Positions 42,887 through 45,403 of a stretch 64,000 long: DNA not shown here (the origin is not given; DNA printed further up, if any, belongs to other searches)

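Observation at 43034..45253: Stand-alone 739-aa phosphodiesterase-like, unknown, GAF-like protein flanked by A/T-richer spacers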

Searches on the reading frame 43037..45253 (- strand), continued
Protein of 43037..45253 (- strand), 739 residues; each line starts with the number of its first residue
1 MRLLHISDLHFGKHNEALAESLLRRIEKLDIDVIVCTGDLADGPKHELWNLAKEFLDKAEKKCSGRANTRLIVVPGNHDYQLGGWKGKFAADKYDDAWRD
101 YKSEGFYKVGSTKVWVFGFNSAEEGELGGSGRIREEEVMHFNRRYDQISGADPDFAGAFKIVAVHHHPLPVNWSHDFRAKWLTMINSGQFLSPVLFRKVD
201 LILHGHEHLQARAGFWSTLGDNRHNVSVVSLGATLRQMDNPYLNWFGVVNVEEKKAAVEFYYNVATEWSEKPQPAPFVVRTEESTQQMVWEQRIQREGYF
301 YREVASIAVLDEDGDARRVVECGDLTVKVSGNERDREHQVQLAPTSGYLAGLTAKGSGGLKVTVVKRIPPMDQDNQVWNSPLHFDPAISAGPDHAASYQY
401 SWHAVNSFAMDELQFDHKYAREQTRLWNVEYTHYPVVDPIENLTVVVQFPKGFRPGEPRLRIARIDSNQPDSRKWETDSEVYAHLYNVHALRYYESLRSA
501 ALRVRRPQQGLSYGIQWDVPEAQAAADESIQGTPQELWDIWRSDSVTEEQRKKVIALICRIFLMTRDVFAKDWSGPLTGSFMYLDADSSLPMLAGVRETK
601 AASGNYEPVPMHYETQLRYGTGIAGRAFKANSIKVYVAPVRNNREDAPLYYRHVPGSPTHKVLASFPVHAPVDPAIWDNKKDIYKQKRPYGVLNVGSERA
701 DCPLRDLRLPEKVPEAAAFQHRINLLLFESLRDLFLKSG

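Call 21: find_encoding_contigs(protein=P0014, flank=10000, max_places=2)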
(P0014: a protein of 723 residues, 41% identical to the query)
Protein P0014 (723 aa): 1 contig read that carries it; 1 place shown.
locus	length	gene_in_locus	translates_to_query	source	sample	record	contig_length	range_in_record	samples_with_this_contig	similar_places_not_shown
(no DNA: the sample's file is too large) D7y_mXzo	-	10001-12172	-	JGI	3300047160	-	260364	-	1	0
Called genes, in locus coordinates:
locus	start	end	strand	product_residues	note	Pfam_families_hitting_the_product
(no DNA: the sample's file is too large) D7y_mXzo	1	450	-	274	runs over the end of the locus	PF01978:TrmB, PF24217:DUF7436 (weak)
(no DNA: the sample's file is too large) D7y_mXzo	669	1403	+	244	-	PF00072:Response_reg, PF00196:GerE, PF08281:Sigma70_r4_2 (weak)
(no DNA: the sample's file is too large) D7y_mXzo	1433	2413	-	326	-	PF03601:Cons_hypoth698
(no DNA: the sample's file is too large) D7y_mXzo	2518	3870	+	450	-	PF00884:Sulfatase, PF01663:Phosphodiest (faint), PF16347:SGSH_C (weak)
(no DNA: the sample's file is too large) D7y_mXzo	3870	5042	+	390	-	PF04055:Radical_SAM, PF13186:SPASM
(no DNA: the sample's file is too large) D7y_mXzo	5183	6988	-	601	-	PF21211:FkbH_N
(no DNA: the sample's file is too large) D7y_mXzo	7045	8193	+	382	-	PF00535:Glycos_transf_2, PF10111:Glyco_tranf_2_2 (weak), PF13641:Glyco_tranf_2_3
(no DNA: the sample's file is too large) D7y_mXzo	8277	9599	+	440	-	-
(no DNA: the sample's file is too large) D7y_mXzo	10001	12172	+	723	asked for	PF00149:Metallophos, PF12850:Metallophos_2 (weak)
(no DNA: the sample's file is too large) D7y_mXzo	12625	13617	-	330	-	PF03544:TonB_C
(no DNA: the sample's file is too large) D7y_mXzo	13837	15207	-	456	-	-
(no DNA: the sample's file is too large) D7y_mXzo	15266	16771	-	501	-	PF04389:Peptidase_M28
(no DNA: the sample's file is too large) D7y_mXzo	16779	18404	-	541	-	PF02776:TPP_enzyme_N, PF00205:TPP_enzyme_M, PF02775:TPP_enzyme_C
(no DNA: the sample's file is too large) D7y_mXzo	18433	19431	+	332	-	PF01073:3Beta_HSD, PF01370:Epimerase, PF02719:Polysacc_synt_2, PF04321:RmlD_sub_bind, PF05368:NmrA, PF13460:NAD_binding_10, PF16363:GDP_Man_Dehyd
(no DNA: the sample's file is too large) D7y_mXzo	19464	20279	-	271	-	-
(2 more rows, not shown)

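Call 23: find_encoding_contigs(protein=P0030, flank=10000, max_places=2)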
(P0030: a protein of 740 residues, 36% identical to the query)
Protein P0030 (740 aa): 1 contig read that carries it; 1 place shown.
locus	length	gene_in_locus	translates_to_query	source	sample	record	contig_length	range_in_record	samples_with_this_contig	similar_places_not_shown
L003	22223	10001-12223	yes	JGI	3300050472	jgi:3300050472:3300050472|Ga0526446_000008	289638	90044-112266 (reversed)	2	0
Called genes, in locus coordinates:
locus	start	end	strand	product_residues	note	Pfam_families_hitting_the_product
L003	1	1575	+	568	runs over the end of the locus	PF02463:SMC_N (faint), PF11398:DUF2813, PF13175:AAA_15, PF13476:AAA_23 (weak), PF13304:AAA_21 (weak), PF13175:AAA_15, PF13304:AAA_21, PF20469:OLD-like_TOPRIM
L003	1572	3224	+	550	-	PF00580:UvrD-helicase, PF13245:AAA_19, PF00580:UvrD-helicase, PF13361:UvrD_C, PF13538:UvrD_C_2 (faint)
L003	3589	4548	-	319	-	PF04326:SLFN_AlbA_2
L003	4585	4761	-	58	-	-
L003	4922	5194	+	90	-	-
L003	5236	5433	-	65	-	-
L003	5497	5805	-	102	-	-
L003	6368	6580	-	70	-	-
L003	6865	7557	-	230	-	PF13365:Trypsin_2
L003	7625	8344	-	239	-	-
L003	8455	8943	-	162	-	PF00515:TPR_1 (faint), PF07719:TPR_2 (faint), PF13428:TPR_14 (faint)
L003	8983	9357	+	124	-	-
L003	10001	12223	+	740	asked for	PF00149:Metallophos, PF12850:Metallophos_2 (weak)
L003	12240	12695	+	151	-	-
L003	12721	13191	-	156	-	-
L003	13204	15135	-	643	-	PF13185:GAF_2 (weak), PF01590:GAF (weak), PF13185:GAF_2 (weak), PF02518:HATPase_c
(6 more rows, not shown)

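Call 24: find_encoding_contigs(protein=P0036, flank=10000, max_places=2)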
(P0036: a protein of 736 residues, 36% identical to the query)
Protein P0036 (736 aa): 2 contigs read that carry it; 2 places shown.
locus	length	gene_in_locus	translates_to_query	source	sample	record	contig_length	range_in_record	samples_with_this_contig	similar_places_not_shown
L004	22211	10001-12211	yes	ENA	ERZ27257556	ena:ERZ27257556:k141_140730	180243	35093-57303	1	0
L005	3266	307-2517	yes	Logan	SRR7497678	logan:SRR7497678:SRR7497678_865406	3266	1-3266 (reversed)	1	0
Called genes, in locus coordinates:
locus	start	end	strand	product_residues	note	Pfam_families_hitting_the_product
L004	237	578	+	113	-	-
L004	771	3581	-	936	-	PF14870:PSII_BNR (faint), PF15902:Sortilin-Vps10 (faint), PF25852:DUF6242_C (faint)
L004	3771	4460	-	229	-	-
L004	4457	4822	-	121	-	PF13620:CarboxypepD_reg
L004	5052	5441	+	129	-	-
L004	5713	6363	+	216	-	PF12796:Ank_2 (faint), PF13857:Ank_5 (faint), PF00023:Ank (faint), PF13606:Ank_3 (faint)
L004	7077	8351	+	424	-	PF01048:PNP_UDP_1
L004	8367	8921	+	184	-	-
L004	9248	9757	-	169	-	PF00239:Resolvase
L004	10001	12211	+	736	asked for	PF00149:Metallophos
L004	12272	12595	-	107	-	-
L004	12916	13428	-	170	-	PF12867:DinB_2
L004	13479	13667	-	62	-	-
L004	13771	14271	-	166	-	PF05163:DinB, PF12867:DinB_2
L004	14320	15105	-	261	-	PF00378:ECH_1, PF16113:ECH_2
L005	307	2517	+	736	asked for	PF00149:Metallophos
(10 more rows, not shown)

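Call 26: predict_structure(alignment_id=A1)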
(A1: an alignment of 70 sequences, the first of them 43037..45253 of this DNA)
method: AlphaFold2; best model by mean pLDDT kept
length: 739 residues; sequences in the alignment: 70
mean_pLDDT: 91.2   pTM: 0.83
mean pLDDT of the five models: 91.2, 91.2, 90.4, 89.8, 89.8
residues with pLDDT >= 90: 546; 70-90: 156; 50-70: 37; < 50: 0
segments of 3 or more residues with pLDDT < 50: none
pLDDT, mean of each block of 10 residues (from residue 1): 97 96 96 97 93 98 94 93 66 88 94 96 78 94 97 93 93 78 89 93 83 82 87 86 91 95 94 91 87 94 98 96 97 97 91 95 92 82 98 96 95 88 75 97 98 95 94 93 97 97 97 97 67 87 89 96 96 94 91 92 86 85 94 92 71 87 96 93 89 96 95 95 96 85
secondary structure, 60 per line:
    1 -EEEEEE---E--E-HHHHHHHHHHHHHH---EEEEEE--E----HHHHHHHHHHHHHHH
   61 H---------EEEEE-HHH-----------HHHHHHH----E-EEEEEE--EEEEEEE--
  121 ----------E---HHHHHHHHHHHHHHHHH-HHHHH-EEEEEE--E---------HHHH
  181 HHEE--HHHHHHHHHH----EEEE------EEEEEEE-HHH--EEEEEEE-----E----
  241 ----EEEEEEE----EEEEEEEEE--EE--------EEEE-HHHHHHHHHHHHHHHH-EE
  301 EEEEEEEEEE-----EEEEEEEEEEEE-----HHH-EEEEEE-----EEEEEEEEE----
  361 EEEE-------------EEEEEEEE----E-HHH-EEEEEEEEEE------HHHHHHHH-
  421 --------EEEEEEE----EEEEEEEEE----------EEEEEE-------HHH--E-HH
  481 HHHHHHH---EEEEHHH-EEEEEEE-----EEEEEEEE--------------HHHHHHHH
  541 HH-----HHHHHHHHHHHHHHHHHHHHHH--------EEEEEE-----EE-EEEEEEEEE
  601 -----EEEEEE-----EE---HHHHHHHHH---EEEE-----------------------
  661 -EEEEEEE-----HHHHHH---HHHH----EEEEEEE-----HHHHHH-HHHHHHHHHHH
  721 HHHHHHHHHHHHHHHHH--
elements in order (helices of 4 or more, strands of 3 or more residues): E2-7 H16-29 E33-38 H46-61 E71-75 H91-97 E104-109 E112-118 H135-151 H153-157 E159-164 H177-182 H187-196 E201-204 E211-217 E224-230 E245-251 E256-264 E277-280 H282-297 E299-310 E316-327 E337-342 E348-356 E361-364 E378-385 E396-405 H412-419 E429-435 E440-448 E459-464 H479-487 E491-494 E499-505 E511-518 H533-542 H548-569 E578-583 E592-600 E606-611 H622-630 E634-637 E662-668 H674-679 H683-686 E691-697 H703-708 H710-737

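Call 29: fold_search(model_id=the predicted structure, library=pdb)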
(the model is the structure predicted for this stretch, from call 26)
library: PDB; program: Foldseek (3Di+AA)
matches with E <= 10: 979; with E <= 0.001: 131
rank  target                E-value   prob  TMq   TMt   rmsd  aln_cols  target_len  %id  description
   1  9a6c_B                7.3e-15  1.00  0.28  0.42   6.0       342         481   18  Integrative model of YYDD-YYDB by crosslinking MS and deep learning (released 2024-09-18)
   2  2xmo_B                1.0e-12  1.00  0.28  0.49  13.0       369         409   14  The crystal structure of Lmo2642 (released 2011-02-23)
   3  3d03_A                2.2e-12  1.00  0.24  0.59   9.0       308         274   15  1.9A structure of Glycerophoshphodiesterase (GpdQ) from Enterobacter aerogenes (released 2008-10-14)
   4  3ib7                  4.9e-12  1.00  0.27  0.62   8.2       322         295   18  Crystal structure of full length Rv0805 (released 2009-09-29)
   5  2hy1                  5.9e-12  1.00  0.26  0.76   3.9       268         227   19  Crystal structure of Rv0805 (released 2006-12-26)
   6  2dxl_A                5.9e-12  1.00  0.24  0.60   9.2       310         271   18  Glycerophosphodiesterase from Enterobacter aerogenes (released 2007-05-22)
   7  2xmo_A                6.6e-12  1.00  0.28  0.48   4.5       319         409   16  The crystal structure of Lmo2642 (released 2011-02-23)
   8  2hyo                  8.7e-12  1.00  0.26  0.76   3.7       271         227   19  Crystal structure of Rv0805 N97A mutant (released 2006-12-26)
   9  9k2e_B                1.5e-11  1.00  0.25  0.42   8.9       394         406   16  Crystal structure of mSMPDL3B-dimer (released 2025-10-22)
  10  2zo9_B                1.8e-11  1.00  0.24  0.60   8.8       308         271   17  Malonate-bound structure of the glycerophosphodiesterase from Enterobacter aerogenes (GpdQ) and characterization of th (released 2008-10-07)
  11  2hyp                  5.1e-11  1.00  0.25  0.73   4.0       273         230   19  Crystal structure of Rv0805 D66A mutant (released 2006-12-26)
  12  5kar_A                7.5e-11  1.00  0.27  0.45   8.6       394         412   13  Murine acid sphingomyelinase-like phosphodiesterase 3b (SMPDL3B) (released 2016-10-05)
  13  8w6p_A                5.9e-09  1.00  0.28  0.46   6.9       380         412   12  Crystal structure of dimeric murine SMPDL3A (released 2023-12-20)
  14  7d0v_A                6.6e-09  1.00  0.20  0.26  25.4       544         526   11  Crystal structure of Taiwan cobra 5'-nucleotidase (released 2021-09-15)
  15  5h7w_A                6.6e-09  1.00  0.20  0.26  25.6       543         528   10  Crystal structure of 5'-nucleotidase from venom of Naja atra (released 2017-11-22)
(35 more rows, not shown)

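Call 38: find_encoding_contigs(protein=P0054, flank=10000, max_places=2)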
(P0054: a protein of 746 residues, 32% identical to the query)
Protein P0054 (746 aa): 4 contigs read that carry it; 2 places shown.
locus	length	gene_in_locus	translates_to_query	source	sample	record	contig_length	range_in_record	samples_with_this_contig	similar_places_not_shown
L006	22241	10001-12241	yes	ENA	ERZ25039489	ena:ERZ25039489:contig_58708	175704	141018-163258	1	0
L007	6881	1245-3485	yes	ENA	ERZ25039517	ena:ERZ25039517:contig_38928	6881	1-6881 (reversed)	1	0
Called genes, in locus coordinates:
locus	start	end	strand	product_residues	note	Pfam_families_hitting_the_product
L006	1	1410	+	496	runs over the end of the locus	PF01118:Semialdhyde_dh, PF02774:Semialdhyde_dhC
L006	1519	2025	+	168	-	PF04390:LptE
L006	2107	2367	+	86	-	-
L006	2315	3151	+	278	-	PF21694:DNA_pol3_delta_C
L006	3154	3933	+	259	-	PF00797:Acetyltransf_2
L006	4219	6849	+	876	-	PF00171:Aldedh, PF00465:Fe-ADH, PF13685:Fe-ADH_2 (weak), PF25137:ADH_Fe_C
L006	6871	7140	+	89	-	PF01740:STAS, PF13466:STAS_2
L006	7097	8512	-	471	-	PF00266:Aminotran_5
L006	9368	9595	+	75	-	-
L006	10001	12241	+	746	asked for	PF00149:Metallophos, PF12850:Metallophos_2 (weak)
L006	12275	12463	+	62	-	-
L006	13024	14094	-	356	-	PF06841:Phage_T4_gp19, PF19266:CIS_tube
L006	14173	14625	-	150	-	PF06841:Phage_T4_gp19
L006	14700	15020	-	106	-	PF18032:FRP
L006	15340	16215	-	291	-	PF17786:Mannosidase_ig, PF17753:Ig_mannosidase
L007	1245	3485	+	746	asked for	PF00149:Metallophos, PF12850:Metallophos_2 (weak)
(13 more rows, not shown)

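Call 39: find_encoding_contigs(protein=P0018, flank=10000, max_places=4)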
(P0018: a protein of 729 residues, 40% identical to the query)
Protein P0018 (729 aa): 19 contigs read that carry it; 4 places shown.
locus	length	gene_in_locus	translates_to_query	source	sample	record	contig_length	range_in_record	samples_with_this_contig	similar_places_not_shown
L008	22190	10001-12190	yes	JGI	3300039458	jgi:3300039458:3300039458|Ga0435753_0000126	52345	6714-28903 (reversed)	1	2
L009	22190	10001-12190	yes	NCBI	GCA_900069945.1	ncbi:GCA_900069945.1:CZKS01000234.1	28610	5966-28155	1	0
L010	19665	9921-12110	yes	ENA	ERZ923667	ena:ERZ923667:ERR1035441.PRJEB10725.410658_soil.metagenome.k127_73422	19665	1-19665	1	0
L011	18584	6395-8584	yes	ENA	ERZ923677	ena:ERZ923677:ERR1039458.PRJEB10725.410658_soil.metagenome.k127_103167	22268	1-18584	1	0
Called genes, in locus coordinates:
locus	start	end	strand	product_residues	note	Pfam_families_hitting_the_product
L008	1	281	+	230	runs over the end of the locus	PF07883:Cupin_2, PF01050:MannoseP_isomer (faint), PF02311:AraC_binding (faint), PF11699:CENP-C_C (faint), PF21621:MPI_cupin_dom (faint), PF00190:Cupin_1 (weak), PF05899:Cupin_3 (weak), PF07883:Cupin_2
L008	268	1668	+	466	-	PF00324:AA_permease, PF13520:AA_permease_2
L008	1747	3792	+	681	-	PF00361:Proton_antipo_M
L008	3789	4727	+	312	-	PF00146:NADHdh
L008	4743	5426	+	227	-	PF00420:Oxidored_q2 (weak)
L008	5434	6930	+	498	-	PF00361:Proton_antipo_M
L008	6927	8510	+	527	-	PF00329:Complex1_30kDa, PF00346:Complex1_49kDa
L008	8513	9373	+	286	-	PF13459:Fer4_15 (faint), PF00037:Fer4 (faint), PF12838:Fer4_7 (faint), PF01058:Oxidored_q6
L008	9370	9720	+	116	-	PF12840:HTH_20, PF01022:HTH_5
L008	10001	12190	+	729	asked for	PF00149:Metallophos, PF12850:Metallophos_2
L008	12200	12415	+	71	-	-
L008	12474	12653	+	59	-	-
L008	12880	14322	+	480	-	PF11762:Arabinose_Iso_C (faint), PF02952:Fucose_iso_C (weak)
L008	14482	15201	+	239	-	PF00106:adh_short, PF08659:KR, PF13561:adh_short_C2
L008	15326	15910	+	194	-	PF07638:Sigma70_ECF, PF04542:Sigma70_r2, PF08281:Sigma70_r4_2, PF04545:Sigma70_r4 (weak)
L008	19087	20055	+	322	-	PF00149:Metallophos (weak)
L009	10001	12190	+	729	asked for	PF00149:Metallophos, PF12850:Metallophos_2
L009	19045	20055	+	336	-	PF00149:Metallophos (weak)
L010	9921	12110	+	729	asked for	PF00149:Metallophos, PF12850:Metallophos_2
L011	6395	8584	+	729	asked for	PF00149:Metallophos, PF12850:Metallophos_2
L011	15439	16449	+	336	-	PF00149:Metallophos (weak)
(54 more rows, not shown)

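Call 42: find_related_loci(query=A1, collection=genome_contigs, flank=8000)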
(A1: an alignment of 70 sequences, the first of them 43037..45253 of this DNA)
Query A1 (739 aa) in genome_contigs; peptide patterns used: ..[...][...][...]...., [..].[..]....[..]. (x = any residue, [..] = any of these).
323 stretches matched a pattern; 145 encode a relative of the query (tblastn E <= 1e-3); the best 80 are kept; 80 distinct loci.
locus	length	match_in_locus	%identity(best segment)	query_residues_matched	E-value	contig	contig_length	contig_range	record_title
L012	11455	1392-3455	42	1-700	4e-165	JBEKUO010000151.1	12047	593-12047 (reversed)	MAG: Bryobacteraceae bacterium isolate SPRUCE 583 SPRUCE_583_151, whole genome shotgun sequence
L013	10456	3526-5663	33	1-736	2e-88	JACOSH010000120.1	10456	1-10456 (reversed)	MAG: Acidobacteria bacterium isolate NC_groundwater_13_Pr7_B-0.1um_65_13 FFV18_Bp1_scaffold_51738, whole genome shotgun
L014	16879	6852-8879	32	1-697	3e-87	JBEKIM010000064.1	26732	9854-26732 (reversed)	MAG: Bryobacteraceae bacterium isolate SPRUCE 2 SPRUCE_2_64, whole genome shotgun sequence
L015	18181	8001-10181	32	1-736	5e-99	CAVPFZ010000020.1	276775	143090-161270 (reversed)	MAG: uncultured Alphaproteobacteria bacterium isolate MFD10064.bin.1.138 genome assembly, contig: contig_40341, whole ge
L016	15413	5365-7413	25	3-717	2e-40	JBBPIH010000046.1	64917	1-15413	MAG: Acidobacteriota bacterium isolate BPF2-12-14_bin_2 NODE_47_length_64917_cov_28.264223, whole genome shotgun sequenc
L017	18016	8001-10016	25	3-704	3e-37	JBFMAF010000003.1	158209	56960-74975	MAG: Acidobacteriota bacterium isolate MAG131 MAG131_3, whole genome shotgun sequence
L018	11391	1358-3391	24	2-673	3e-36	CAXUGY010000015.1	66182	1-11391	MAG TPA_asm: uncultured Chthoniobacterales bacterium isolate public_SRR11456913_metawrap_bin.21 genome assembly, contig:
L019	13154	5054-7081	23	2-696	3e-32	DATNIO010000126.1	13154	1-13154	MAG TPA_asm: Verrucomicrobiia bacterium isolate SMAG_U11375 k141_396648, whole genome shotgun sequence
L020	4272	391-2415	25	2-697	5e-30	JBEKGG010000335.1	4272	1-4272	MAG: Terriglobales bacterium isolate SPRUCE 248 SPRUCE_248_335, whole genome shotgun sequence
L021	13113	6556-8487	25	3-672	7e-29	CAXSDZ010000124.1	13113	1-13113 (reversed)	MAG: uncultured Chthoniobacteraceae bacterium isolate private_X16_metawrap_bin.15 genome assembly, contig: private_X16_m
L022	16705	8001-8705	30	1-239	3e-25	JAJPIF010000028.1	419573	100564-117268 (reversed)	MAG: Proteobacteria bacterium isolate Centralia_MAG_278 k107_16916293, whole genome shotgun sequence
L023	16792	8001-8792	29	2-263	5e-24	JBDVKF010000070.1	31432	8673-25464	MAG: Paracoccaceae bacterium isolate AQ.50.F.D1_171_25 AQ_50_F_D1_171_25_000000000070, whole genome shotgun sequence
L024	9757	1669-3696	23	3-707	4e-24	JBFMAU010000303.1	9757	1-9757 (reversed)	MAG: Acidobacteriota bacterium isolate MAG146 MAG146_303, whole genome shotgun sequence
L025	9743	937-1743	27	3-251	1e-22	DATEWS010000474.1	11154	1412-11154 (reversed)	MAG TPA_asm: Pyrinomonadaceae bacterium isolate SMAG_U8399 k141_18706, whole genome shotgun sequence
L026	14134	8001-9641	24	2-522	1e-22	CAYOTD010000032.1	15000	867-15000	MAG TPA_asm: uncultured Solibacteraceae bacterium isolate SRP278314_co1_163 genome assembly, contig: NODE_4967_length_15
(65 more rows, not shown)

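Call 48: find_encoding_contigs(protein=P0002, flank=5000, max_places=2)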
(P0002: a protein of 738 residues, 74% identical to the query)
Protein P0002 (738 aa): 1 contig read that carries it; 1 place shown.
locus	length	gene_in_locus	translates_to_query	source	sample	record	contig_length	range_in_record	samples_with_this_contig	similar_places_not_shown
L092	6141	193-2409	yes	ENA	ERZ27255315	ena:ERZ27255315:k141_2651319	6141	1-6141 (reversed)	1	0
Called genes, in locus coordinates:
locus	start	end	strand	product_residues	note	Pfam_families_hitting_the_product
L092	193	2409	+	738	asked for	PF00149:Metallophos, PF12850:Metallophos_2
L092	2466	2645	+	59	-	-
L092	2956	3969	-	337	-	-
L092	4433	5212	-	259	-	-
